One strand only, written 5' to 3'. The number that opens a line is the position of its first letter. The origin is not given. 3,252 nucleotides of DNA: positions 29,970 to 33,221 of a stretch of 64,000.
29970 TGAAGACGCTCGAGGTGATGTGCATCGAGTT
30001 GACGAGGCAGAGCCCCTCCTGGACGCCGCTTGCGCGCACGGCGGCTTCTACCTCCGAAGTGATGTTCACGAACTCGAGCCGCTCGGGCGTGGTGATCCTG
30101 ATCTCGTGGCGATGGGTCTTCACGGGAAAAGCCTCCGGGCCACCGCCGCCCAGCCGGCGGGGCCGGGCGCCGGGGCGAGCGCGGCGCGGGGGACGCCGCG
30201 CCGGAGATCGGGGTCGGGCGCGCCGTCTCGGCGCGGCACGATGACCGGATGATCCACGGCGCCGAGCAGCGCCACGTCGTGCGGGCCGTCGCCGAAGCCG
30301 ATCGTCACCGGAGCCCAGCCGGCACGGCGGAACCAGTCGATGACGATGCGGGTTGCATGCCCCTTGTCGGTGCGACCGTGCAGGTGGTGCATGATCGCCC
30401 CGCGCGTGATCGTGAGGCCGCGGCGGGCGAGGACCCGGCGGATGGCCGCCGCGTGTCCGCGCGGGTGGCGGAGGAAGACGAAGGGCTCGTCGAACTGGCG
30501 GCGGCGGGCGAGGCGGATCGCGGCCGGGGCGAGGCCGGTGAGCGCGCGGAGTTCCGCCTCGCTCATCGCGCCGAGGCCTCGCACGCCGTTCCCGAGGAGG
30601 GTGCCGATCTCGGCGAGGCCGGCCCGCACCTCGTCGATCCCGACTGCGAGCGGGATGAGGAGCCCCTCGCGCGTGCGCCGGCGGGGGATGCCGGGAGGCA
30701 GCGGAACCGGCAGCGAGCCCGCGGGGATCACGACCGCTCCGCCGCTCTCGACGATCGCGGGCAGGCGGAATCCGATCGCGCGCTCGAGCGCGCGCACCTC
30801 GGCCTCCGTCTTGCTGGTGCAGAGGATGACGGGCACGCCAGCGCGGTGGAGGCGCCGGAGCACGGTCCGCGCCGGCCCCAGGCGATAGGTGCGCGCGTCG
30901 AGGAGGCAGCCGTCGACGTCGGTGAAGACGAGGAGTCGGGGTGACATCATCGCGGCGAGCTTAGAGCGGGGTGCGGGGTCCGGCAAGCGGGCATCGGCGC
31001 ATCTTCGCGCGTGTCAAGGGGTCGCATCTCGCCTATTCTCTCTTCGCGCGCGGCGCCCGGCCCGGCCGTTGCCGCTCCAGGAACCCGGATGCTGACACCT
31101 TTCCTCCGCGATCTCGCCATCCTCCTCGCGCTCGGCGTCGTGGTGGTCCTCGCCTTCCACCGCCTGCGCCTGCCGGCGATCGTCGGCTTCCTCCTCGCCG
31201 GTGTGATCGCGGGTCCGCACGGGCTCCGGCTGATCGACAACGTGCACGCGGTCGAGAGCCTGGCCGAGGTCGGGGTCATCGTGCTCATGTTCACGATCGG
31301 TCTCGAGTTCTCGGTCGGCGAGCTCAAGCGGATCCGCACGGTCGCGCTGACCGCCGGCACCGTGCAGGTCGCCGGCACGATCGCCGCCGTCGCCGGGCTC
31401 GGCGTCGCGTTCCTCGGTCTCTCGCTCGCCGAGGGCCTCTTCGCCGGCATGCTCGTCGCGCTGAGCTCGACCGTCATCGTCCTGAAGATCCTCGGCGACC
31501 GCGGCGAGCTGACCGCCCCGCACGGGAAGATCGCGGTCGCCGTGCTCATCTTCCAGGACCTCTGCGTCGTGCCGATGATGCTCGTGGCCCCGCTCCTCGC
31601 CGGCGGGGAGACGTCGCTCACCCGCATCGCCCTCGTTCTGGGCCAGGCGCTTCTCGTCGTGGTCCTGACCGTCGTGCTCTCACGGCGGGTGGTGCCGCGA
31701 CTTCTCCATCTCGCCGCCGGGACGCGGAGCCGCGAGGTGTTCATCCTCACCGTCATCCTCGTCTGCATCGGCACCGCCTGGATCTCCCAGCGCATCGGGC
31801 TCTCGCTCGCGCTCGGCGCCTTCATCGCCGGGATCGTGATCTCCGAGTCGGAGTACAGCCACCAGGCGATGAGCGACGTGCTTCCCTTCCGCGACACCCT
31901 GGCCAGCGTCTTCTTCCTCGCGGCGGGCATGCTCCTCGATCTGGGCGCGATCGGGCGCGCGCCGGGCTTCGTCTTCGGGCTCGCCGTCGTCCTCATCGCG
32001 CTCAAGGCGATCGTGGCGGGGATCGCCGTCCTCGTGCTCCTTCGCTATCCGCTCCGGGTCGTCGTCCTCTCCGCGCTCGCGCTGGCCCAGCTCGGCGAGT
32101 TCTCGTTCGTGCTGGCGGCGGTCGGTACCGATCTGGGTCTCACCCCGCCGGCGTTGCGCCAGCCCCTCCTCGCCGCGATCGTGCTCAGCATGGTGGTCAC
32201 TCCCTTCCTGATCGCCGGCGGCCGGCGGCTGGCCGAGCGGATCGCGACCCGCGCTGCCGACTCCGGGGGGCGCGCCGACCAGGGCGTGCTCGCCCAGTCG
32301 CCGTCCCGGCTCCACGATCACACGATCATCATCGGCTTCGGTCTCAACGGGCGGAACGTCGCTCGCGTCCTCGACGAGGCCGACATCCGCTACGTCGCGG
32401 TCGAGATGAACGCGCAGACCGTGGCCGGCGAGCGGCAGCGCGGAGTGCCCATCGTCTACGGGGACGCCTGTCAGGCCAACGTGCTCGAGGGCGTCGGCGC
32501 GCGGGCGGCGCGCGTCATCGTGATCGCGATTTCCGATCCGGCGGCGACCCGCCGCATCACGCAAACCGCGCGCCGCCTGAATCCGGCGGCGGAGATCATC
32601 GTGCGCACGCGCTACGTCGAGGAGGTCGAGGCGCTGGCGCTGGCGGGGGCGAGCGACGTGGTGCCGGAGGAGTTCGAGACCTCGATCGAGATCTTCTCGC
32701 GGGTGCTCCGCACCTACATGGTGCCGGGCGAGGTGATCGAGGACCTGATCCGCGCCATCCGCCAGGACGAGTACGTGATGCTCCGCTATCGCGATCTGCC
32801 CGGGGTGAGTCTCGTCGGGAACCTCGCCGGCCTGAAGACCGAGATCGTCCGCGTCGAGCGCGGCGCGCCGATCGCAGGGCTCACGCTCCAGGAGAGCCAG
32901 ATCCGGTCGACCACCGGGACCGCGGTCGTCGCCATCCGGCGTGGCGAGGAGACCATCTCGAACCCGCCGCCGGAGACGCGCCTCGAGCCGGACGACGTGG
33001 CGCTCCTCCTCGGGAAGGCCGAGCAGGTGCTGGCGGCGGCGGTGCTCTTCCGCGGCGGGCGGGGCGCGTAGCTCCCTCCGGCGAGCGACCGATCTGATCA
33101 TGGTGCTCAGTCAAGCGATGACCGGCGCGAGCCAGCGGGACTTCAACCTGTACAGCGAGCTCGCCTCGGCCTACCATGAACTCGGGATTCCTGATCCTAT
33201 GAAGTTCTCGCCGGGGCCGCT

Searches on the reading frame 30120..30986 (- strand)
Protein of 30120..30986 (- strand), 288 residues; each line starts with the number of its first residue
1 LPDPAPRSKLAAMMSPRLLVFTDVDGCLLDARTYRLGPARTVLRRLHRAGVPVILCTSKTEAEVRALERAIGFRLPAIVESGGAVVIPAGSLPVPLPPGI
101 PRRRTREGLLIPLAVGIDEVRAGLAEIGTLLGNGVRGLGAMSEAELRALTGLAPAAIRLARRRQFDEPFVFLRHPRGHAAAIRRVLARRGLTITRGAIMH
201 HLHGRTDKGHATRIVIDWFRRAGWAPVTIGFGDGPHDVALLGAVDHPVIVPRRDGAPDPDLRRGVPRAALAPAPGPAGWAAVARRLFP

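Call 101: search_protein_families(library=pfam, proteins=[window:30120-30986:-], max_evalue=0.001)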
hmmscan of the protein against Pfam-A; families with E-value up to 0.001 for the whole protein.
window:30120-30986:- (288 aa): 1 family
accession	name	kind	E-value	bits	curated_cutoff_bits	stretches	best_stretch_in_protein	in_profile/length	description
PF08282.18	Hydrolase_3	-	2e-06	28.2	20.9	1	20-86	1-66/255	haloacid dehalogenase-like hydrolase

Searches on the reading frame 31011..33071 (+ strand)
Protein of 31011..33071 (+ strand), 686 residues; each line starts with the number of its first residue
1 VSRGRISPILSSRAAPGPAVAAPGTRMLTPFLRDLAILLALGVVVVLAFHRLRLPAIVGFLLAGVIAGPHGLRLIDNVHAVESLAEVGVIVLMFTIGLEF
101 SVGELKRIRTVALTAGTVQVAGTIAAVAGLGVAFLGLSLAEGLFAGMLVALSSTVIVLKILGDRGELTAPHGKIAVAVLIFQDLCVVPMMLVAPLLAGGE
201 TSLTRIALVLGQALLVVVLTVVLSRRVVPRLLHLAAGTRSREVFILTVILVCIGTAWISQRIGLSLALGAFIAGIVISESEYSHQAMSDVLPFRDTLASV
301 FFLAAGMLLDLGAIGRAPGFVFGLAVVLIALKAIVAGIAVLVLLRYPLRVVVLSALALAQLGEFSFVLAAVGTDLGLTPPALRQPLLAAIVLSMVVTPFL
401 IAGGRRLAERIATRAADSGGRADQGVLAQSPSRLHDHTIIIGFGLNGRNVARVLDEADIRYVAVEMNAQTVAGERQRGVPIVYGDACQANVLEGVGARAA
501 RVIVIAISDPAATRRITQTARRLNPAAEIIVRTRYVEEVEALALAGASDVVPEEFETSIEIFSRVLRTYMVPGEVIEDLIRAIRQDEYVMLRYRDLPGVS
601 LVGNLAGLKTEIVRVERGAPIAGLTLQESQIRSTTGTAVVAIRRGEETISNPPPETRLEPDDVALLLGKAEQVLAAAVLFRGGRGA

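Call 65: search_protein_families(library=pfam, proteins=[window:31011-33071:+], max_evalue=0.001)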
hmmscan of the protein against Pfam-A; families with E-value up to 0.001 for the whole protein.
window:31011-33071:+ (686 aa): 3 families
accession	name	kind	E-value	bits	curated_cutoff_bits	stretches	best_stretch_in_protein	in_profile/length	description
PF00999.27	Na_H_Exchanger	-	1.2e-57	195.9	26.2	1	40-399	4-372/375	Sodium/hydrogen exchanger, transmembrane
PF02254.24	TrkA_N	-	2.1e-23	83.3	23.8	1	439-551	2-114/116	TrkA-N domain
PF02080.26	TrkA_C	-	9.9e-14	51.4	27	1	612-680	3-70/71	TrkA-C domain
